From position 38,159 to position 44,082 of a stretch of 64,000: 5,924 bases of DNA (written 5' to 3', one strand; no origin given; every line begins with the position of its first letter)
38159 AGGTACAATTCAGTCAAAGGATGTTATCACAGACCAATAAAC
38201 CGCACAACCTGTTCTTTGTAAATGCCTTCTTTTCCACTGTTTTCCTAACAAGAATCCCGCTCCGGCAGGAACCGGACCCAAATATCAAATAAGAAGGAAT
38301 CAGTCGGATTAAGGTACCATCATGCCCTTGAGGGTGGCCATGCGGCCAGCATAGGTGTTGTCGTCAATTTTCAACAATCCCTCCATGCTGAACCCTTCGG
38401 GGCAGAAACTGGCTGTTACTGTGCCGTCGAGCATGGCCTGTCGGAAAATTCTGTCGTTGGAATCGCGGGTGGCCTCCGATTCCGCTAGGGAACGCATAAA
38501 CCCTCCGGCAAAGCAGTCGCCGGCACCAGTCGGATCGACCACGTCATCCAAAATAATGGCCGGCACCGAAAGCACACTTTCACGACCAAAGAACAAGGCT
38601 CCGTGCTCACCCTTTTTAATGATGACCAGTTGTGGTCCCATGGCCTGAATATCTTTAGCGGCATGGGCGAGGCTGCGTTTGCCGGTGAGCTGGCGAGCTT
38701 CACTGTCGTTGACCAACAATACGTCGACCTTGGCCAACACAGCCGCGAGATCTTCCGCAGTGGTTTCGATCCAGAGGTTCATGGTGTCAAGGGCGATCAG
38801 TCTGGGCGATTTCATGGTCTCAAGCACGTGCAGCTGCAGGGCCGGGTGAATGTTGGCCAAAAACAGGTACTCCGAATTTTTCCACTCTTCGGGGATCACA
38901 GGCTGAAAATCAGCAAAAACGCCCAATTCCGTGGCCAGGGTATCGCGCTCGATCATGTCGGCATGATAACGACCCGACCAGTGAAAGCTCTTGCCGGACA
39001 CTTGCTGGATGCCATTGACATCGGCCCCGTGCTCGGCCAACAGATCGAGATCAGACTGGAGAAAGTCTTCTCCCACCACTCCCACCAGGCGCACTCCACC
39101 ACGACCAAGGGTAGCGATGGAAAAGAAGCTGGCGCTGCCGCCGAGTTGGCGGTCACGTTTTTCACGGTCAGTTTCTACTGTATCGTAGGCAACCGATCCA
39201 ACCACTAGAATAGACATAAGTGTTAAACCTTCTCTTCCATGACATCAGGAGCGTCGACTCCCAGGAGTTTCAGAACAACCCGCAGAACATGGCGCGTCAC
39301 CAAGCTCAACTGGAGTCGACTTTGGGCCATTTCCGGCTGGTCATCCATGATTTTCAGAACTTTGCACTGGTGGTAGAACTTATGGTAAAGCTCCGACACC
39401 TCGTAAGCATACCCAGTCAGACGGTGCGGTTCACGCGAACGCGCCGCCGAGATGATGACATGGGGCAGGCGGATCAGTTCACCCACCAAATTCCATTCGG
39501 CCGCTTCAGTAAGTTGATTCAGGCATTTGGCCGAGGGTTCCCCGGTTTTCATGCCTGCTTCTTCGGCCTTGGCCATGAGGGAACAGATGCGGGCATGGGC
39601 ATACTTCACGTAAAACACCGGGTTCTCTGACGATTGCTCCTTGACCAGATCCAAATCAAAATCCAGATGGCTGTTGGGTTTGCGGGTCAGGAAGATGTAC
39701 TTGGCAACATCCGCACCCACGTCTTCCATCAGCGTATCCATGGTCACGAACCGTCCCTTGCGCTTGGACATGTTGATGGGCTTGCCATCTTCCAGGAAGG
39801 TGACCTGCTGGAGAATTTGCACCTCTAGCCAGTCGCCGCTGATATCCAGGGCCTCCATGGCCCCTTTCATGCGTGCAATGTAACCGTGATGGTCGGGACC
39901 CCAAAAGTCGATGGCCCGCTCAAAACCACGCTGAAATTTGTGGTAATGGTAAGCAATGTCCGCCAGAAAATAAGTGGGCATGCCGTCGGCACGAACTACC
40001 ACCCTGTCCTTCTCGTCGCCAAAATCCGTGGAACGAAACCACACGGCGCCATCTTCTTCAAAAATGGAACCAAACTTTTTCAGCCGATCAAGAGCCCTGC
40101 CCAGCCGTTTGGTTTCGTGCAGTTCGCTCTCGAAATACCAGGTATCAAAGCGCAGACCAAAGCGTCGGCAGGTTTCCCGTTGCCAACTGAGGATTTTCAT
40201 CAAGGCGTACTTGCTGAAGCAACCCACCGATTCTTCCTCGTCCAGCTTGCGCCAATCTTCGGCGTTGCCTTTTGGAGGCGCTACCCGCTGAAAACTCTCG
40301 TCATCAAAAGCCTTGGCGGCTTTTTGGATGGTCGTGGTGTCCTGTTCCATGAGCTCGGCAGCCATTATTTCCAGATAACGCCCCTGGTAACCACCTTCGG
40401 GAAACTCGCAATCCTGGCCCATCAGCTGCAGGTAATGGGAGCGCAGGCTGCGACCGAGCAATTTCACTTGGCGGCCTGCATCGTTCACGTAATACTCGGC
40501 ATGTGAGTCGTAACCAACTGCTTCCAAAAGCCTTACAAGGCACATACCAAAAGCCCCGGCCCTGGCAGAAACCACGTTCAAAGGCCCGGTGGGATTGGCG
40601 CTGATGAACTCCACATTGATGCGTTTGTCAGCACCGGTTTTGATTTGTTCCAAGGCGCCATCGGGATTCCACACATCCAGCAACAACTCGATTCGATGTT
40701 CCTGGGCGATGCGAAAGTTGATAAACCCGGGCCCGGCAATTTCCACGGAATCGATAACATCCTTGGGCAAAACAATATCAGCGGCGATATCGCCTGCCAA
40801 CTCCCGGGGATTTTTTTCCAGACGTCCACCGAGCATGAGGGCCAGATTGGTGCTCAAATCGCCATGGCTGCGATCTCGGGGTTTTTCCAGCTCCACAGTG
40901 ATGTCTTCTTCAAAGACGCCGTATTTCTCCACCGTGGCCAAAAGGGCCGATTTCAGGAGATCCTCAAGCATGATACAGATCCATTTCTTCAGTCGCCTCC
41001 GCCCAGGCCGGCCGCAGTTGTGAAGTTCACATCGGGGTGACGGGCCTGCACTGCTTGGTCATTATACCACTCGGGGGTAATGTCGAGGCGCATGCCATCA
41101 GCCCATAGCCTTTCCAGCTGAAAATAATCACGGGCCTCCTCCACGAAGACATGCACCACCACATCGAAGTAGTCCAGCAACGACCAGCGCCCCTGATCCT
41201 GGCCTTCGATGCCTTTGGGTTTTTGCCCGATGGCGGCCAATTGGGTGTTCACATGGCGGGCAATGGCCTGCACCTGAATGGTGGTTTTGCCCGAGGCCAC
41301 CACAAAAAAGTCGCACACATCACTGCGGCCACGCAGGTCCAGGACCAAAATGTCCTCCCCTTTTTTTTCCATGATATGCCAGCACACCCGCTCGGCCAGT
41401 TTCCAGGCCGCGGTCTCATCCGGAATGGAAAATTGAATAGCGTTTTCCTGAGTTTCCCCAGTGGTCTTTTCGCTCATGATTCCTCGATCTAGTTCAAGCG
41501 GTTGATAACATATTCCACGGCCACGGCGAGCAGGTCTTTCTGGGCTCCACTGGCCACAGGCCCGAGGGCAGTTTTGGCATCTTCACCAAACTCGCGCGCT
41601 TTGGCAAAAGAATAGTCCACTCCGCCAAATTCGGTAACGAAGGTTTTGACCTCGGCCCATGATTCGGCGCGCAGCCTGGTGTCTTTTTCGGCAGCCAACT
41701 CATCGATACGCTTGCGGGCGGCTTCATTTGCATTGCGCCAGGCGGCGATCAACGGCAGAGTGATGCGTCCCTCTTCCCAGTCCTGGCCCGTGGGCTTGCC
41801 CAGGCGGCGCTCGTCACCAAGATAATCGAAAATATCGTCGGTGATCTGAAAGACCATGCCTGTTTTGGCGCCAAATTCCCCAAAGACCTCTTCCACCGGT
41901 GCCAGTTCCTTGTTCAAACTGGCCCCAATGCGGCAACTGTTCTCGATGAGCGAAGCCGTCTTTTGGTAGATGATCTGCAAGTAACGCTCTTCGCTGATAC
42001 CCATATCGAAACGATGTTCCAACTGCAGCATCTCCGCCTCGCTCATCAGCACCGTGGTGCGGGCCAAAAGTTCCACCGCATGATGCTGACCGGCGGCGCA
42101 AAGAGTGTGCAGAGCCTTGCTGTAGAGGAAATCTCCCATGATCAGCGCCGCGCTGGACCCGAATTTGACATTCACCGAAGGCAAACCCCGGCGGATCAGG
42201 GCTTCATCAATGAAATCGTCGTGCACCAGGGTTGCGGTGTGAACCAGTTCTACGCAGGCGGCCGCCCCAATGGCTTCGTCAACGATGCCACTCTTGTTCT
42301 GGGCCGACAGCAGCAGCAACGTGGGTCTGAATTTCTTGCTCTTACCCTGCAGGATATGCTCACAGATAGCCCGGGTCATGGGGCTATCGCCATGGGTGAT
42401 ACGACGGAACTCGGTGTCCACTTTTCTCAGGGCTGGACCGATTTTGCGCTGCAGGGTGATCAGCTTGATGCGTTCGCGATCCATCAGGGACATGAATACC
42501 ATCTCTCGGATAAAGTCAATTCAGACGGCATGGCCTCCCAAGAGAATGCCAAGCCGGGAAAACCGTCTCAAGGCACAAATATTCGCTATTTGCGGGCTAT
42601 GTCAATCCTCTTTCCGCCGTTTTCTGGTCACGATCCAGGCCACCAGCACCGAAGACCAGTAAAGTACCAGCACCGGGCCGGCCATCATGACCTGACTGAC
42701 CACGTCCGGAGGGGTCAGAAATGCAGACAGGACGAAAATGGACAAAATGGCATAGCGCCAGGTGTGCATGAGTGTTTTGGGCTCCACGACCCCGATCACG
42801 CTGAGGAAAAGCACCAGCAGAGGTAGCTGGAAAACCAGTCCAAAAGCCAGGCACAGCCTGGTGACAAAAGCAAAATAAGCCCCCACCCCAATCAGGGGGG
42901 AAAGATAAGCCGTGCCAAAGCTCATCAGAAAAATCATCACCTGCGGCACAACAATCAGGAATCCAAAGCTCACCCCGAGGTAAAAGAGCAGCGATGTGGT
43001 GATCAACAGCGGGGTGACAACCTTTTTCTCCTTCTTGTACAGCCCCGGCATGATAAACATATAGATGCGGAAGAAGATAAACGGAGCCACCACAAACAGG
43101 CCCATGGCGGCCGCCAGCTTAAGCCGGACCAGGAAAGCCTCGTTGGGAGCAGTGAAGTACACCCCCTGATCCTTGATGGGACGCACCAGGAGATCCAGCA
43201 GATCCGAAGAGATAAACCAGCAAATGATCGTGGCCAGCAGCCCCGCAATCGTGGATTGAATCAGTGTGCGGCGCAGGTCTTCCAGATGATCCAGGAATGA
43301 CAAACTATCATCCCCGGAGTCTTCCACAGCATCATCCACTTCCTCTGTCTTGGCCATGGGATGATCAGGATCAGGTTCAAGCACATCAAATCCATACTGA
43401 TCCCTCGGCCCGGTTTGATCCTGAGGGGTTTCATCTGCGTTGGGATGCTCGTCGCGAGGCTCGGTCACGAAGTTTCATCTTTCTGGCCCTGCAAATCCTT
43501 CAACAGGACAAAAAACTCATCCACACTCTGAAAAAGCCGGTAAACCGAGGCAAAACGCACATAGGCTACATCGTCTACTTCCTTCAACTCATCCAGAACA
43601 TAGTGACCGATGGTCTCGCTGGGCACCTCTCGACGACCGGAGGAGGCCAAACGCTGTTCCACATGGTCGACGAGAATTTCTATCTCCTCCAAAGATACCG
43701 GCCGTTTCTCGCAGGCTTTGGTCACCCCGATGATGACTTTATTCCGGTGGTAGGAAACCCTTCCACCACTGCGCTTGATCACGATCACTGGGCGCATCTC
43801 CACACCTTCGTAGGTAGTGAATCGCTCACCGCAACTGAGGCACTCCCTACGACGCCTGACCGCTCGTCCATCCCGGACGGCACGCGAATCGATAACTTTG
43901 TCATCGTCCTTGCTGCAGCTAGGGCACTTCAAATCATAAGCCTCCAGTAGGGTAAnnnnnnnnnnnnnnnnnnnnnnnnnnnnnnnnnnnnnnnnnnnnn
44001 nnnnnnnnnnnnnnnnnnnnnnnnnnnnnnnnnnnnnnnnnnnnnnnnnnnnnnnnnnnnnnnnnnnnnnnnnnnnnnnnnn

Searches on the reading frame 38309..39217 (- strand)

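Call 34: search_protein_families(library=pfam, max_evalue=1e-8, proteins=[window:38309-39217:-])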
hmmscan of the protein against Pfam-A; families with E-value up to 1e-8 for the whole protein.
window:38309-39217:- (302 aa): 1 family
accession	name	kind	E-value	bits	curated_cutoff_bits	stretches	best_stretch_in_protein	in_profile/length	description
PF00294.29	PfkB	-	3.2e-28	99.4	25.8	1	3-252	4-277/302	pfkB family carbohydrate kinase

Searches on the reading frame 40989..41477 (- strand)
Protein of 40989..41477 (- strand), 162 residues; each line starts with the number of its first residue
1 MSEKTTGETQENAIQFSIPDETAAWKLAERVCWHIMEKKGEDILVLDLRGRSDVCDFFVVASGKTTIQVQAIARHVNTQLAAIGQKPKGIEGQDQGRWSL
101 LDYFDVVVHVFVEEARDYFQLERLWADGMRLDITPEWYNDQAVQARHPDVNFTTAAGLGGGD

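Call 35: search_protein_families(library=pfam, max_evalue=1e-8, proteins=[window:40989-41477:-])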
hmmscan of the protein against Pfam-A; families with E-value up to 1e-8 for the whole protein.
window:40989-41477:- (162 aa): 1 family
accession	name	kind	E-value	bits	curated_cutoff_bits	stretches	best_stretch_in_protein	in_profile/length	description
PF02410.21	RsfS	-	1.7e-30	105.6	21.6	1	34-125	6-98/98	Ribosomal silencing factor during starvation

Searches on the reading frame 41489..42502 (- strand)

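Call 35: search_protein_families(library=pfam, max_evalue=1e-8, proteins=[window:41489-42502:-])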
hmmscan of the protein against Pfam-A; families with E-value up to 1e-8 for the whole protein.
window:41489-42502:- (337 aa): 1 family
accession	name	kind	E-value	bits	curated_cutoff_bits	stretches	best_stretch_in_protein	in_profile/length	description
PF00348.22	polyprenyl_synt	-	6.3e-63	212.7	27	1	43-274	4-238/251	Polyprenyl synthetase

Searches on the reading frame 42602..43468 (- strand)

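Call 35: search_protein_families(library=pfam, max_evalue=1e-8, proteins=[window:42602-43468:-])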
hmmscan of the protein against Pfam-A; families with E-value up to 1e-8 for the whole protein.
window:42602-43468:- (288 aa): 1 family
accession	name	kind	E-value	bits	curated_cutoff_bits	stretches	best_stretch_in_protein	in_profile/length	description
PF00902.23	TatC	-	1.2e-62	211.9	25.1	1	60-265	1-208/208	Sec-independent protein translocase protein (TatC)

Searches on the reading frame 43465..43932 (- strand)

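Call 35: search_protein_families(library=pfam, max_evalue=1e-8, proteins=[window:43465-43932:-])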
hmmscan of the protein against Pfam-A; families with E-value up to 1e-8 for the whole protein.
window:43465-43932:- (155 aa): 2 families
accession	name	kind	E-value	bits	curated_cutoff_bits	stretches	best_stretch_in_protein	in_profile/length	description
PF22811.2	Zn_ribbon_NrdR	-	6.9e-21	74.4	27.2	1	1-42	1-42/42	Transcriptional repressor NrdR-like, N-terminal domain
PF03477.21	ATP-cone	-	1.4e-20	74.1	25.8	1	50-135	2-86/88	ATP cone domain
